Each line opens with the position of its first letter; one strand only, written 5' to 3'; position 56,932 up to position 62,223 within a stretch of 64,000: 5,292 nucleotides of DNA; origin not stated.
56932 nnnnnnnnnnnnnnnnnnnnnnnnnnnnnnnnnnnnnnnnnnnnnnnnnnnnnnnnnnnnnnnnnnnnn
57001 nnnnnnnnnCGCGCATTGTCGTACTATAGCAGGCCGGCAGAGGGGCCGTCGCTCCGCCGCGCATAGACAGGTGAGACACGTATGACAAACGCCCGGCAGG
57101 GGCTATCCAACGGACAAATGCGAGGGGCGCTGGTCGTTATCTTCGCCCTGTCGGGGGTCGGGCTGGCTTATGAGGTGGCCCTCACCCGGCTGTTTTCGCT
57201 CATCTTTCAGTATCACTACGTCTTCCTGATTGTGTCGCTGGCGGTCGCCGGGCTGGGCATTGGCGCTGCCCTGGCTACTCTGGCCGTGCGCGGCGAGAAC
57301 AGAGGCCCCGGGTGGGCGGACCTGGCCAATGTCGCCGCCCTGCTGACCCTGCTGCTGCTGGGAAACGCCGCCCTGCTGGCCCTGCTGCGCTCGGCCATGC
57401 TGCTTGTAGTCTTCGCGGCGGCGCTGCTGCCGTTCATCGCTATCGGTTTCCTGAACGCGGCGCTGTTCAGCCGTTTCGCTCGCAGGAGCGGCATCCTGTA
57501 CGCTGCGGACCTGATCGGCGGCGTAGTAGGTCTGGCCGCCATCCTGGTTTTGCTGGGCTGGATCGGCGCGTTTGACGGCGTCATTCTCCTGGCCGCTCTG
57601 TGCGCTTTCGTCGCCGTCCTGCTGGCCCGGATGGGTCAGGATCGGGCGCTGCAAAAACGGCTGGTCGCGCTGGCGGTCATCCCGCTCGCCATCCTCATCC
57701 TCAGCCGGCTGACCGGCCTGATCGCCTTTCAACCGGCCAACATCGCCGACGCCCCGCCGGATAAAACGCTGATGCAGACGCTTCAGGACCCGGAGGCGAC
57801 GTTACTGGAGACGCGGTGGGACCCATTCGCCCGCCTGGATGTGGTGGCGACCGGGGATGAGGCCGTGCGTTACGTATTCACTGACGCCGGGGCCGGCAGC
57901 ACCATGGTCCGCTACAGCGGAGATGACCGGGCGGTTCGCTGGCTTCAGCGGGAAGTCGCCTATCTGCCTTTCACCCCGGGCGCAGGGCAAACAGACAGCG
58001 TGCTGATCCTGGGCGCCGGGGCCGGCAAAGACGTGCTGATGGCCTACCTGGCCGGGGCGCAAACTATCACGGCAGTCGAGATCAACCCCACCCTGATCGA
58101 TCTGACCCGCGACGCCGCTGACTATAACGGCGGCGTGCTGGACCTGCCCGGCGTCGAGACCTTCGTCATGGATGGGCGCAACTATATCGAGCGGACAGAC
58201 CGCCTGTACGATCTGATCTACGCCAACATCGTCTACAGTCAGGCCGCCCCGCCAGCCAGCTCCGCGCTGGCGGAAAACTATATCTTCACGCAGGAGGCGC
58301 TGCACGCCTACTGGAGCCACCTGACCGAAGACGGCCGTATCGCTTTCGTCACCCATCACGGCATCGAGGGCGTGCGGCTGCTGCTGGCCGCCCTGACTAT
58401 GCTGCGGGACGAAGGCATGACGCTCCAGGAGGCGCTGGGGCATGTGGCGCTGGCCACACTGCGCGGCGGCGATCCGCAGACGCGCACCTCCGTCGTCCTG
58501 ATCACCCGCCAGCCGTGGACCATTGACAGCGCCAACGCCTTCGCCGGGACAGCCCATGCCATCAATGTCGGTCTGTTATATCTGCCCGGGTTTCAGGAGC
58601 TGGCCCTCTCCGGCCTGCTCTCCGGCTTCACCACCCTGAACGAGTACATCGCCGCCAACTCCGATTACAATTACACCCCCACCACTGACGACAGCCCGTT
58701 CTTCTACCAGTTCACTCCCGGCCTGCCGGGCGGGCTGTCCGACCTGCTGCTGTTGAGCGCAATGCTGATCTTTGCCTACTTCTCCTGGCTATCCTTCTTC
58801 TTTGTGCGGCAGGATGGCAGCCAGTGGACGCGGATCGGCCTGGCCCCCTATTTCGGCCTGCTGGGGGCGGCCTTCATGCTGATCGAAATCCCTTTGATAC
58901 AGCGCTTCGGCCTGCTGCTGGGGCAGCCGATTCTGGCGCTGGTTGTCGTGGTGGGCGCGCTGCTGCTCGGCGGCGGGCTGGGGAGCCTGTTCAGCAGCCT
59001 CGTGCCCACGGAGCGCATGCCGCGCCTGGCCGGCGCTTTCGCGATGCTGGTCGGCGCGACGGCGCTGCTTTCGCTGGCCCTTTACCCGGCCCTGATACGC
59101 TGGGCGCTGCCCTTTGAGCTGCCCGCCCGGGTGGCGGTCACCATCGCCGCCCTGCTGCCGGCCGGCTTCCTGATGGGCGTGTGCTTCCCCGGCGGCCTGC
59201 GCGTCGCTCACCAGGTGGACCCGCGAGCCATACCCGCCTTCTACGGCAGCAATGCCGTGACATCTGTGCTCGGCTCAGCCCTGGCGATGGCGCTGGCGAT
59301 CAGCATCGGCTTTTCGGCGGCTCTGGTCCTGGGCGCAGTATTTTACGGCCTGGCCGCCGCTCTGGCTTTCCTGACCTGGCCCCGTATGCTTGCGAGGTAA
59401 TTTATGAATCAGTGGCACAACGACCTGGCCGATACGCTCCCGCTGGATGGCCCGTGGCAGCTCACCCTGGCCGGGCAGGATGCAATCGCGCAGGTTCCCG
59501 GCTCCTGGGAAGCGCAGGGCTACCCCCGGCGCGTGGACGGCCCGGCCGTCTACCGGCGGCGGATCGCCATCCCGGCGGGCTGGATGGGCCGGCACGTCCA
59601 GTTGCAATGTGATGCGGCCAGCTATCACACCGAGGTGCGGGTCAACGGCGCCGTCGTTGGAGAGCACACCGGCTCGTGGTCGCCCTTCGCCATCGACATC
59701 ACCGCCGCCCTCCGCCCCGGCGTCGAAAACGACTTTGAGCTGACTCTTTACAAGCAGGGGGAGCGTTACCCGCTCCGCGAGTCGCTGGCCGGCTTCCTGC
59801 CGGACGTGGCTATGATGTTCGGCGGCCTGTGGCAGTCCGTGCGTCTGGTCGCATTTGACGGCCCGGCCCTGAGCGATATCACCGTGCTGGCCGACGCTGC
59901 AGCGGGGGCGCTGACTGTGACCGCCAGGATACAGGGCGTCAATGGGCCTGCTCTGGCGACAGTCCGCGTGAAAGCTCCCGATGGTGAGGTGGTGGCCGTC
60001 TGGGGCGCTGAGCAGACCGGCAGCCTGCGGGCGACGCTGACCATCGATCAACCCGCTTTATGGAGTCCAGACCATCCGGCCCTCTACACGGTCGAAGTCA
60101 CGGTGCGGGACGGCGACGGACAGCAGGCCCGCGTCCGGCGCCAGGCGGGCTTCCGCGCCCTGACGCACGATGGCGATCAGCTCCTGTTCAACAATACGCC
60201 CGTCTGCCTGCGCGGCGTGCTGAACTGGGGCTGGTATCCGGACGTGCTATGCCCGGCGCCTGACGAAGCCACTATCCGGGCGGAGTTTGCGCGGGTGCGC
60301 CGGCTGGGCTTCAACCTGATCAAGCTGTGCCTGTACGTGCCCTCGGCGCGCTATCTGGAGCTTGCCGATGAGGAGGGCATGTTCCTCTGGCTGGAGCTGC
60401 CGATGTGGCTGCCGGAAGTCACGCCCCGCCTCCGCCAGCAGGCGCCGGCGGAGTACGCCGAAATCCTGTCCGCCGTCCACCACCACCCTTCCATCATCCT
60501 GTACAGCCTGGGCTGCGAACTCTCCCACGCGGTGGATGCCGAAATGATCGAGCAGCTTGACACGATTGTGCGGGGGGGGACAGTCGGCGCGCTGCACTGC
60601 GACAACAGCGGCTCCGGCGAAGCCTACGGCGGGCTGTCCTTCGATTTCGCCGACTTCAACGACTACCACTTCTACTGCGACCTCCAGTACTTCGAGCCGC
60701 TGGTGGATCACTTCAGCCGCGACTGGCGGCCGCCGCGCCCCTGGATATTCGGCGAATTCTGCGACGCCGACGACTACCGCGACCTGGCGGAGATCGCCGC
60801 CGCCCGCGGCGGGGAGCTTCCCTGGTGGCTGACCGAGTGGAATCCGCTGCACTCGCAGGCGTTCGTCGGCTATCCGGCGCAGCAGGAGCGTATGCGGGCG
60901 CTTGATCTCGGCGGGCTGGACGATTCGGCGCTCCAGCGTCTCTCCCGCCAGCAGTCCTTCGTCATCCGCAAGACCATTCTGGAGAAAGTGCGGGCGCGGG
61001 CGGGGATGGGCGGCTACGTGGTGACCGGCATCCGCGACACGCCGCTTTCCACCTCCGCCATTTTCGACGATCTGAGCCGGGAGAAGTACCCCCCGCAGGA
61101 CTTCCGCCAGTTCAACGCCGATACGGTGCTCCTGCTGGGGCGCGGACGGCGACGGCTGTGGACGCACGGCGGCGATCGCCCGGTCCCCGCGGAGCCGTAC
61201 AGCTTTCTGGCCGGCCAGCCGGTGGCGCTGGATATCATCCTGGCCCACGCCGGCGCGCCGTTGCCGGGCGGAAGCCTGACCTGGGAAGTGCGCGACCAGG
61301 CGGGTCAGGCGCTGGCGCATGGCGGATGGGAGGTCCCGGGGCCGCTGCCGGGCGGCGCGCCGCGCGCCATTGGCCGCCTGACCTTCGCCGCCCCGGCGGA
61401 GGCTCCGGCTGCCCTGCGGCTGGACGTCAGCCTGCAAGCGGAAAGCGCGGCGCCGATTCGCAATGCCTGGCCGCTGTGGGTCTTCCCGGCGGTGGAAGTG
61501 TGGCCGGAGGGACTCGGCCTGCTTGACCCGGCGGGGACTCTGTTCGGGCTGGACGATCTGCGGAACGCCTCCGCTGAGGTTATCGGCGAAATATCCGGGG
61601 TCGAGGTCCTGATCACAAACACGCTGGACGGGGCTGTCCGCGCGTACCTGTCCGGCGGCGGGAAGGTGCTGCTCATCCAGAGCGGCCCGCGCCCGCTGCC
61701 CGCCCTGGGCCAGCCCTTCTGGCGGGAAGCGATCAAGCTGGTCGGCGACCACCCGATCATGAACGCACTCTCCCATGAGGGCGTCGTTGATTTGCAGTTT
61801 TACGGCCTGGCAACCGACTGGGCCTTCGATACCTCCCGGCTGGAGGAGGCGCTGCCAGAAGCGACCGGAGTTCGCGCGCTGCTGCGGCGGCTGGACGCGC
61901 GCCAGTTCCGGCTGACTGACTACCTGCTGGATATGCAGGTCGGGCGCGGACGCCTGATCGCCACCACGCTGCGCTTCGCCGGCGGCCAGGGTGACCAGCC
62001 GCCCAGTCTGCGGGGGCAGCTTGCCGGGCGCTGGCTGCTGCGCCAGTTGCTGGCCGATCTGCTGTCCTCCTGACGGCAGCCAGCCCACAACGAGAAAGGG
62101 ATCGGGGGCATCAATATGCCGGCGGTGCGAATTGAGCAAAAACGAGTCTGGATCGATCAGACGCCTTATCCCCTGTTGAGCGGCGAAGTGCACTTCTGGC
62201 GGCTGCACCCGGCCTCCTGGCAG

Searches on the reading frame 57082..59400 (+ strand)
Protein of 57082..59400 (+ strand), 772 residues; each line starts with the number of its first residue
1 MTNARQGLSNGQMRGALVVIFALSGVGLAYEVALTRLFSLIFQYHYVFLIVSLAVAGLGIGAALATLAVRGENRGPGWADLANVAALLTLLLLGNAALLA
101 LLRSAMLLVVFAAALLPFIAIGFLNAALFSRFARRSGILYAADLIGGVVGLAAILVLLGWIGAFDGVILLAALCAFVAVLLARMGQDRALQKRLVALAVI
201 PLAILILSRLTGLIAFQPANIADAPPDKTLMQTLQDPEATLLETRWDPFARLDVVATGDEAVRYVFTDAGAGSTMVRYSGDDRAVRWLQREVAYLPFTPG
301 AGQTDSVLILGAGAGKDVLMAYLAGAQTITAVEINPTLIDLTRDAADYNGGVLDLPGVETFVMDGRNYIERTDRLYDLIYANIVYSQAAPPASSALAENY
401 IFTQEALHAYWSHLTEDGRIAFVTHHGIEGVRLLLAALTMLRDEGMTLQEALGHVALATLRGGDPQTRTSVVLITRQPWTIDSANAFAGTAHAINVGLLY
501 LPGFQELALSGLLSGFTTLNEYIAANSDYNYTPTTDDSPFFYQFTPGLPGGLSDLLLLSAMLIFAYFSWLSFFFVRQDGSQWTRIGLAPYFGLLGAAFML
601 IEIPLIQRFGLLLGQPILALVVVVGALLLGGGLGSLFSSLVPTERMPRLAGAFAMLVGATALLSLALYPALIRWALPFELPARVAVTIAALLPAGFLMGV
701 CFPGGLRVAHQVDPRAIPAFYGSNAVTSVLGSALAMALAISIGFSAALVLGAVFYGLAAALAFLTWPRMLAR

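Call 6: search_protein_families(library=pfam, proteins=[window:57082-59400:+])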
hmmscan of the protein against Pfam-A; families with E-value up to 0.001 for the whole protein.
window:57082-59400:+ (772 aa): 0 families

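Call 10: search_protein_families(library=pfam, proteins=[window:57082-59400:+], max_evalue=0.01)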
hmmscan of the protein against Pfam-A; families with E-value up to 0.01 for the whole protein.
window:57082-59400:+ (772 aa): 2 families
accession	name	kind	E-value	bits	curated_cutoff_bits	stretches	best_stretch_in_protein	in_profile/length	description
PF01564.23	Spermine_synth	-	0.0025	17.9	22.9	1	305-424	20-132/186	Spermine/spermidine synthase domain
PF13649.12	Methyltransf_25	-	0.0032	18.6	27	1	307-391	1-80/97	Methyltransferase domain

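Call 32: search_protein_families(library=ncbifam, proteins=[window:57082-59400:+], max_evalue=0.001)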
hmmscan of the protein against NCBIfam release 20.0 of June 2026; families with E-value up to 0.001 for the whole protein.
window:57082-59400:+ (772 aa): 3 families
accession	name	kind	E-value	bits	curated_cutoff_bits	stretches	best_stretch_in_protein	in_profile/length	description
TIGR00417.1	speE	equivalog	3e-05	23.4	249.55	1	303-383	72-153/271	spermidine synthase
NF002956.0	PRK03612.1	equivalog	3.2e-05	22.5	472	1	303-382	299-382/522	polyamine aminopropyltransferase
NF002010.0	PRK00811.1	equivalog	5.6e-05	22.5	260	1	302-419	77-188/287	polyamine aminopropyltransferase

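Call 37: search_solved_structures(query=window:57082-59400:+, max_evalue=0.01)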
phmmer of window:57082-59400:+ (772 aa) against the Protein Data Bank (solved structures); distinct sequences matched with E-value up to 0.01: 3.
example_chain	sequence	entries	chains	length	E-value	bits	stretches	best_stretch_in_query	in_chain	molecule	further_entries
3o4f_A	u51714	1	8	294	0.0014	20.1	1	293-383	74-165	Spermidine synthase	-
1uir_A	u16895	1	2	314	0.0032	18.9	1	287-416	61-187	Polyamine Aminopropyltransferase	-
3anx_A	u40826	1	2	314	0.0034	18.8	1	287-415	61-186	spermidine synthase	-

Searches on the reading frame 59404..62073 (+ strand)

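Call 10: search_protein_families(library=pfam, proteins=[window:59404-62073:+], max_evalue=0.01)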
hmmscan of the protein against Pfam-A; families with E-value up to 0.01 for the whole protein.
window:59404-62073:+ (889 aa): 4 families
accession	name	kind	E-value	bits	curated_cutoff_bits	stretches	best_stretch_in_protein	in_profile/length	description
PF00703.27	Glyco_hydro_2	-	2.4e-11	44.8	23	1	168-251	18-109/109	Glycosyl hydrolases family 2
PF02837.24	Glyco_hydro_2_N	-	8e-10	39.3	28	1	28-107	48-126/169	Glycosyl hydrolases family 2, sugar binding domain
PF22666.2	Glyco_hydro_2_N2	-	0.00013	22.5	27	1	48-116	50-118/167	Glycosyl hydrolase 2 galactose-binding domain-like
PF02836.23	Glyco_hydro_2_C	-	0.00015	21.5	21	1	258-383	6-146/302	Glycosyl hydrolases family 2, TIM barrel domain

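Call 32: search_protein_families(library=ncbifam, proteins=[window:59404-62073:+], max_evalue=0.001)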
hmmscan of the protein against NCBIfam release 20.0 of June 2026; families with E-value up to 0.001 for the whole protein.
window:59404-62073:+ (889 aa): 12 families
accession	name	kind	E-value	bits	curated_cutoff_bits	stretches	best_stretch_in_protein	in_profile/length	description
NF041462.1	GalA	equivalog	1.8e-27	95.8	900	2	201-375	239-407/763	beta-galactosidase GalA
NF049890.1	Bet1-4galacdseBT4151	equivalog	1.9e-26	92.3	1500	1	45-336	106-408/952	exo-beta-1,4-galactosidase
NF007538.0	PRK10150.1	equivalog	3.8e-24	84.9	544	2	139-328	170-355/607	beta-glucuronidase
NF050095.1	BetGlucuronLacZ4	equivalog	1.2e-21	76.6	950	1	45-379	59-414/666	beta-glucuronidase LacZ4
NF041463.1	GalB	equivalog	2.1e-21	75.5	900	2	201-389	298-499/869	beta-galactosidase GalB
NF052611.1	beta_gal_Bga2A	equivalog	3.5e-21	75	999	1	47-331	114-399/1007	beta-galactosidase, LacZ type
NF007666.0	PRK10340.1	equivalog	2.3e-20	72.1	1284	1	48-375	111-452/1030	beta-galactosidase subunit alpha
NF049891.1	Bet1-4galacdseBT4156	equivalog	2e-19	69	1700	1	45-375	76-410/946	exo-beta-1,4-galactosidase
NF007074.0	PRK09525.1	subfamily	8.3e-16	56.9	1221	1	48-376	122-466/1027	beta-galactosidase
NF049877.1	GlucurArabfur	equivalog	2.7e-12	45.1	1800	1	212-373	604-770/1400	beta-d-glucuronidase/beta-L-arabinofuranosidase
NF041100.1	betagal_LacZ_Ttogales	equivalog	9.2e-09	33.5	2000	1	44-377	106-447/1090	beta-galactosidase LacZ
NF045579.1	rhamnoside_JR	domain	0.00016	21.9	50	1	45-113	39-106/123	glycosylhydrolase-like jelly roll fold domain-containing protein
